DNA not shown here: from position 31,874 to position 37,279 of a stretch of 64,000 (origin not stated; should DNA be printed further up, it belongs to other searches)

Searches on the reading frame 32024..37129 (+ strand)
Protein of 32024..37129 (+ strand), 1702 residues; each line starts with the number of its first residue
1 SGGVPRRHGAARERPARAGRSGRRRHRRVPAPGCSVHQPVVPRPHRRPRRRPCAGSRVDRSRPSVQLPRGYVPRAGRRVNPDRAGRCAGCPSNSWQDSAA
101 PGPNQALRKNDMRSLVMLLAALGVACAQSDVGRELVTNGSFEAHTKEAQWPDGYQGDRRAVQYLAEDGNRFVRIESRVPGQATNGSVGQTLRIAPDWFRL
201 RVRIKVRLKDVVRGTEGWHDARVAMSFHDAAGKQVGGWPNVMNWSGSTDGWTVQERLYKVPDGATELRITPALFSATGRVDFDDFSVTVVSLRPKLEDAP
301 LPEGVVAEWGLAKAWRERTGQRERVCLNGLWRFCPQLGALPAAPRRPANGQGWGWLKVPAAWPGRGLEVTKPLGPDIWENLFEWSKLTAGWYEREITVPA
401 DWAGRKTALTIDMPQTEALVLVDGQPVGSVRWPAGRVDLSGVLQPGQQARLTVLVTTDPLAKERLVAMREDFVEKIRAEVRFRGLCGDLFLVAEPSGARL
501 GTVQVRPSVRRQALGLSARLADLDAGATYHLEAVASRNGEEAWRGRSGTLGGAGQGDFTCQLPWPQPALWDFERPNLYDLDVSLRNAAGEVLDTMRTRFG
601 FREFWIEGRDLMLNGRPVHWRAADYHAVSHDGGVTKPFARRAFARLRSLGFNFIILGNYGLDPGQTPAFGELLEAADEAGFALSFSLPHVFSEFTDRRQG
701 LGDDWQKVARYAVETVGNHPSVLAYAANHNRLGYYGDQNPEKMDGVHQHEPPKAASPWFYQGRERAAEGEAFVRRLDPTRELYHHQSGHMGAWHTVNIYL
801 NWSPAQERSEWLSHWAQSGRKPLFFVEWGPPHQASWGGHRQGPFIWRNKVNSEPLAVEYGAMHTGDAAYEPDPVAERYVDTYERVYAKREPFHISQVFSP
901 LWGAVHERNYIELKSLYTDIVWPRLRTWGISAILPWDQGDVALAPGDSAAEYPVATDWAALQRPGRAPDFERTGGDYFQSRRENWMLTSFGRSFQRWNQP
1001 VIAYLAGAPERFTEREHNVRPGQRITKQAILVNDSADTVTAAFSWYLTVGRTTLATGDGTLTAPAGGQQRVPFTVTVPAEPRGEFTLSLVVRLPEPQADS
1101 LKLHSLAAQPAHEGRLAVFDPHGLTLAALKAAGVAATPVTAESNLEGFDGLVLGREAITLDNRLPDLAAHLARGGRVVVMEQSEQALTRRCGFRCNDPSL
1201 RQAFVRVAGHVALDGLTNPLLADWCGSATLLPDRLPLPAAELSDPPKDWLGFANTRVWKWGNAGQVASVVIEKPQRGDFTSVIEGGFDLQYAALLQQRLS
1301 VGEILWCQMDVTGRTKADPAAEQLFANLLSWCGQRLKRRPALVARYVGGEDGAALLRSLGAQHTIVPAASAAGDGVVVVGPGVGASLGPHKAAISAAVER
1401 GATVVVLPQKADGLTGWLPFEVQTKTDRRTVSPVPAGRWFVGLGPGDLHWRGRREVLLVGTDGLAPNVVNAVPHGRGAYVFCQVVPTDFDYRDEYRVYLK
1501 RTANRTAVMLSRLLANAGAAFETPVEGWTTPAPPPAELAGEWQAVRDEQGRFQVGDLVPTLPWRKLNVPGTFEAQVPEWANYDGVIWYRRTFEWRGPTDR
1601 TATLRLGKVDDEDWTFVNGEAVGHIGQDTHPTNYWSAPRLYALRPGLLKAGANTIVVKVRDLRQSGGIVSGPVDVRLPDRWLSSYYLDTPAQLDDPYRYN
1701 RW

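Call 42: search_protein_families(library=pfam, proteins=[window:32024-37129:+], max_evalue=0.001)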
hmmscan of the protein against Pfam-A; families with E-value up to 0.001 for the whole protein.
window:32024-37129:+ (1702 aa): 2 families
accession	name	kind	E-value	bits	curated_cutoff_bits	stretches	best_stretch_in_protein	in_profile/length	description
PF00703.27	Glyco_hydro_2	-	4.3e-10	40.8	23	1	536-602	44-109/109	Glycosyl hydrolases family 2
PF02837.24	Glyco_hydro_2_N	-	1.9e-08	34.8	28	0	327-455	4-133/169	Glycosyl hydrolases family 2, sugar binding domain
